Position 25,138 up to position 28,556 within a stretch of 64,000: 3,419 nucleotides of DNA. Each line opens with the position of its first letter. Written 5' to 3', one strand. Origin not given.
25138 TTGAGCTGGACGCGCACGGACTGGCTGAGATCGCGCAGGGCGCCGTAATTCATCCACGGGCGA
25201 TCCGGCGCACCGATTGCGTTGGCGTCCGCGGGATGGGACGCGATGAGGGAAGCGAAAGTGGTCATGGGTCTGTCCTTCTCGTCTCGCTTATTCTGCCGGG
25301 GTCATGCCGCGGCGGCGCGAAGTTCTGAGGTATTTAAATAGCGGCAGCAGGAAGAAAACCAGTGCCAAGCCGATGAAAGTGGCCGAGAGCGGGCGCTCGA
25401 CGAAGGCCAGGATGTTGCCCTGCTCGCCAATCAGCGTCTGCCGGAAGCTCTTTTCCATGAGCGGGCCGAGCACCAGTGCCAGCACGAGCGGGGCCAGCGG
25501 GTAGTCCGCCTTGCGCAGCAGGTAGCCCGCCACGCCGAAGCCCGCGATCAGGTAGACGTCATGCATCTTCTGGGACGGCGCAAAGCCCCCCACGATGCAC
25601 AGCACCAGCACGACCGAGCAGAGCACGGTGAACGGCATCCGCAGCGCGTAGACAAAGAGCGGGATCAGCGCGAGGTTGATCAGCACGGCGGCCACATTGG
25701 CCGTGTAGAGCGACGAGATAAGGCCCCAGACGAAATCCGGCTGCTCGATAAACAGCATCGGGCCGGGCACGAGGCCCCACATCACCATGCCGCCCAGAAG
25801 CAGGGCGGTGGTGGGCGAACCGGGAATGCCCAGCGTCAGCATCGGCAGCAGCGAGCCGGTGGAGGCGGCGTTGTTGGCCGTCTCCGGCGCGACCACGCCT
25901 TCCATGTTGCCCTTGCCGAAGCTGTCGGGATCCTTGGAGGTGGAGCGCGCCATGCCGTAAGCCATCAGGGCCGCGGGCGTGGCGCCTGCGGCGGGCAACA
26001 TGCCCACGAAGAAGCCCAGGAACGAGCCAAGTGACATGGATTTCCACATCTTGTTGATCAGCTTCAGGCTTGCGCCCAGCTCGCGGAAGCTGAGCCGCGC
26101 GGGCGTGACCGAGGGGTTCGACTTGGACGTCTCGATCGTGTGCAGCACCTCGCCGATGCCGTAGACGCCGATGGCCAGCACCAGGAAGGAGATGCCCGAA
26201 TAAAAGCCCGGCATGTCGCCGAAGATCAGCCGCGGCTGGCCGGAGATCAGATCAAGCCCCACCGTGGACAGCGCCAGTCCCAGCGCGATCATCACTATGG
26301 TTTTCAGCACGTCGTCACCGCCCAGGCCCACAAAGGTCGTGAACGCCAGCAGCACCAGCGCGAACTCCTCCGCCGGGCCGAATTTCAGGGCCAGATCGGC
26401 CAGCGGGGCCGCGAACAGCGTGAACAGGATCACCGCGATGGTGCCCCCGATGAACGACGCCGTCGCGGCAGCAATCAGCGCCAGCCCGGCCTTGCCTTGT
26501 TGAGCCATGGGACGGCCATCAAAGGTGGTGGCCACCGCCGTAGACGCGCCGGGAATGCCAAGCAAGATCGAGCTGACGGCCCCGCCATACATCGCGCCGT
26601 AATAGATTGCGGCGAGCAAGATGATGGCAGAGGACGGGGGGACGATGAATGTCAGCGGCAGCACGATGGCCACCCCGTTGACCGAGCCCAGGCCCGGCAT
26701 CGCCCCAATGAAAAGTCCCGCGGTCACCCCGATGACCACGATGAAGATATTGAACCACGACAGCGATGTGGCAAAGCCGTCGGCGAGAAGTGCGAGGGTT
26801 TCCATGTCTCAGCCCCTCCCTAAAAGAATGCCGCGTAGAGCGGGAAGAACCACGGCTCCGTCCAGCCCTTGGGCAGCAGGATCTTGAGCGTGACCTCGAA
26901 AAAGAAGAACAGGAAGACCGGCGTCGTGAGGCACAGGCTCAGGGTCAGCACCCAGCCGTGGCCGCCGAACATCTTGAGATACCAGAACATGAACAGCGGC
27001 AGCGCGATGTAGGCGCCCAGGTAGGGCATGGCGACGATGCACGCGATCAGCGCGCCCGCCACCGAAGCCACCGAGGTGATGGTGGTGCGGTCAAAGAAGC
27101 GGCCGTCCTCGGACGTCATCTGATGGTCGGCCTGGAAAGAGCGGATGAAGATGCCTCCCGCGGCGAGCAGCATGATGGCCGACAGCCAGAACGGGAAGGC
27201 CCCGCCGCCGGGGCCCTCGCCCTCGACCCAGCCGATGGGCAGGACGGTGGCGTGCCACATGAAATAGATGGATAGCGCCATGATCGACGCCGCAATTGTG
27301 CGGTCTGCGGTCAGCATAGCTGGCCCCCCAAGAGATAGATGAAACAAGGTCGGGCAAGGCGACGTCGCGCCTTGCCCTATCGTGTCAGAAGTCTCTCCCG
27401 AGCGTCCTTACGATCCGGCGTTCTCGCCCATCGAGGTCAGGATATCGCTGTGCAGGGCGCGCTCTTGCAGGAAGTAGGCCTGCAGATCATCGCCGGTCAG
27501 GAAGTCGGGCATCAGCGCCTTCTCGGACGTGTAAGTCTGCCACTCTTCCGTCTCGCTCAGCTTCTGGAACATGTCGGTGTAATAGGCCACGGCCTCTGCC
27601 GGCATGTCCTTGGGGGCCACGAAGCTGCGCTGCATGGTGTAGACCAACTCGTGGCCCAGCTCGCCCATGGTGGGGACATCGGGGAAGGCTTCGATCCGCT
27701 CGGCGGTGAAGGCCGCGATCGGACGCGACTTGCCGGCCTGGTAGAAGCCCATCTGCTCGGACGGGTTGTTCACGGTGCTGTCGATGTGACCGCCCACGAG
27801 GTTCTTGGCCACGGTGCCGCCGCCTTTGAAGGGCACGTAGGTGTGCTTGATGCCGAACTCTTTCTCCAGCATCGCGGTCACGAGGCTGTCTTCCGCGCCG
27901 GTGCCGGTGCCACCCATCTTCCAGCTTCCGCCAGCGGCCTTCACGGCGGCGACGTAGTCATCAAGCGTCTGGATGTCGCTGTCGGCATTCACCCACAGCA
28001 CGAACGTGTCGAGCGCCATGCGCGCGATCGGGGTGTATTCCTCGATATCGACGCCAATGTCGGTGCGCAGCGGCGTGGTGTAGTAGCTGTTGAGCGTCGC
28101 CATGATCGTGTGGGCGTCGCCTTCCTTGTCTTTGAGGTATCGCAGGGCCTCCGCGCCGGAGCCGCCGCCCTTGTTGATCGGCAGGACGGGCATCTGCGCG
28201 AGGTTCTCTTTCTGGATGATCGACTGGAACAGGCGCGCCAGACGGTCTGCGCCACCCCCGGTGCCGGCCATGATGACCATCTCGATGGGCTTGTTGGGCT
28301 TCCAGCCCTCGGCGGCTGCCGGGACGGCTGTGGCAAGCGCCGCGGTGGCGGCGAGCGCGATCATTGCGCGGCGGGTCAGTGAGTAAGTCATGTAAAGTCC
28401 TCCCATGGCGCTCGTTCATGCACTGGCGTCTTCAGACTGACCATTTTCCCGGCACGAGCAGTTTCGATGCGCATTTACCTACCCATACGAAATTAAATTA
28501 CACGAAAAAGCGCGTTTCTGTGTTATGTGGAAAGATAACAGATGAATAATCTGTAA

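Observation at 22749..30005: ScfR-type acyl-CoA-responsive regulator divergent from a tctCBA / acyl-CoA synthetase / PanE-like reductase operon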

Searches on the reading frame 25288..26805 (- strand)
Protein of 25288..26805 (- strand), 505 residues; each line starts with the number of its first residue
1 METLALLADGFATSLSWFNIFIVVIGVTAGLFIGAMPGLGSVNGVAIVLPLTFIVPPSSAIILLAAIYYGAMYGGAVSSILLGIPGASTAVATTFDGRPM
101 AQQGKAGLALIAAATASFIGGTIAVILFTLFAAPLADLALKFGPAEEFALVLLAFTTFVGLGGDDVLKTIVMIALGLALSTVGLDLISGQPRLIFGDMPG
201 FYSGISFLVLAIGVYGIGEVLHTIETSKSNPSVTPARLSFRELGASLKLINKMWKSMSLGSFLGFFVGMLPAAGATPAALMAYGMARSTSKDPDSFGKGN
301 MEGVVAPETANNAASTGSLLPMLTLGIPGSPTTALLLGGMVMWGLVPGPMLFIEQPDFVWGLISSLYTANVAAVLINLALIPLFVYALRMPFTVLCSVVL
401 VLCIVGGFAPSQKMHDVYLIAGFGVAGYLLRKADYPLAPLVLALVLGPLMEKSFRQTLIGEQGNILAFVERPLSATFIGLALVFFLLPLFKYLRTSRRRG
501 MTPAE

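Call 3: search_protein_families(library=pfam, proteins=[window:25288-26805:-])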
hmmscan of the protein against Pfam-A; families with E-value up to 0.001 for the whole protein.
window:25288-26805:- (505 aa): 1 family
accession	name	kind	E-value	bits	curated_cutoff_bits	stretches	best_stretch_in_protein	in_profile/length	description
PF01970.21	TctA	-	8.5e-145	483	28.9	1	20-442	1-423/423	Tripartite tricarboxylate transporter TctA family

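Call 4: search_protein_families(library=ncbifam, proteins=[window:25288-26805:-])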
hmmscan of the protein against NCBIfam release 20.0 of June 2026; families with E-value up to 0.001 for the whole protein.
window:25288-26805:- (505 aa): 0 families

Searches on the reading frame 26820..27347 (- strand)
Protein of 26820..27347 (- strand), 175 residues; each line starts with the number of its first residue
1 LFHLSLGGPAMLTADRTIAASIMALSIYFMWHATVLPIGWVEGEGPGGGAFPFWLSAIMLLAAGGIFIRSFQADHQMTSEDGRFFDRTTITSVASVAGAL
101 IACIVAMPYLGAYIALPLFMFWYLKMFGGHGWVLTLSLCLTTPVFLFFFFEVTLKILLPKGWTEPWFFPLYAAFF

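Call 3: search_protein_families(library=pfam, proteins=[window:26820-27347:-])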
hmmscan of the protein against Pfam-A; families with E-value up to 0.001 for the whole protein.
window:26820-27347:- (175 aa): 1 family
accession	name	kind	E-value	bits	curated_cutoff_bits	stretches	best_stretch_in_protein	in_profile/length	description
PF07331.16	TctB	-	4.4e-16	59.7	29.1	1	18-159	3-137/137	Tripartite tricarboxylate transporter TctB family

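Call 4: search_protein_families(library=ncbifam, proteins=[window:26820-27347:-])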
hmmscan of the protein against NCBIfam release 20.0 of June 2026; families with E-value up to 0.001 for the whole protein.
window:26820-27347:- (175 aa): 0 families

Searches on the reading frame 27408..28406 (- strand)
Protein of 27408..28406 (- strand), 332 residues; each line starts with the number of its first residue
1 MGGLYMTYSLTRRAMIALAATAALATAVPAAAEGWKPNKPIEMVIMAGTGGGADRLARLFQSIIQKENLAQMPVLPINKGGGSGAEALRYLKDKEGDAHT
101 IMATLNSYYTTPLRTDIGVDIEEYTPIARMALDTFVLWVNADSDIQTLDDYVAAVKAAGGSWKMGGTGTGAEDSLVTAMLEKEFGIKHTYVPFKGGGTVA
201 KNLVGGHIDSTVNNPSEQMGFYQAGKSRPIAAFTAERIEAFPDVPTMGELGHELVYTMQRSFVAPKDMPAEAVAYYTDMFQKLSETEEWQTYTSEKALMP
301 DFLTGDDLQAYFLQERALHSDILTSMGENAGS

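Call 3: search_protein_families(library=pfam, proteins=[window:27408-28406:-])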
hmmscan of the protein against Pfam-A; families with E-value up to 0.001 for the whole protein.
window:27408-28406:- (332 aa): 1 family
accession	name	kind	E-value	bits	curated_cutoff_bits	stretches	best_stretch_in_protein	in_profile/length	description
PF03401.19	TctC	-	1.5e-31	110.4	27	1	66-294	10-240/274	Tripartite tricarboxylate transporter family receptor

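Call 4: search_protein_families(library=ncbifam, proteins=[window:27408-28406:-])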
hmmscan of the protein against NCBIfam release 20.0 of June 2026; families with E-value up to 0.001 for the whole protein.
window:27408-28406:- (332 aa): 1 family
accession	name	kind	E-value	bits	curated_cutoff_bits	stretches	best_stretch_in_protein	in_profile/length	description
TIGR02122.1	TRAP_TAXI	subfamily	0.00094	18.1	84.35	0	12-150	2-138/320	TAXI family TRAP transporter solute-binding subunit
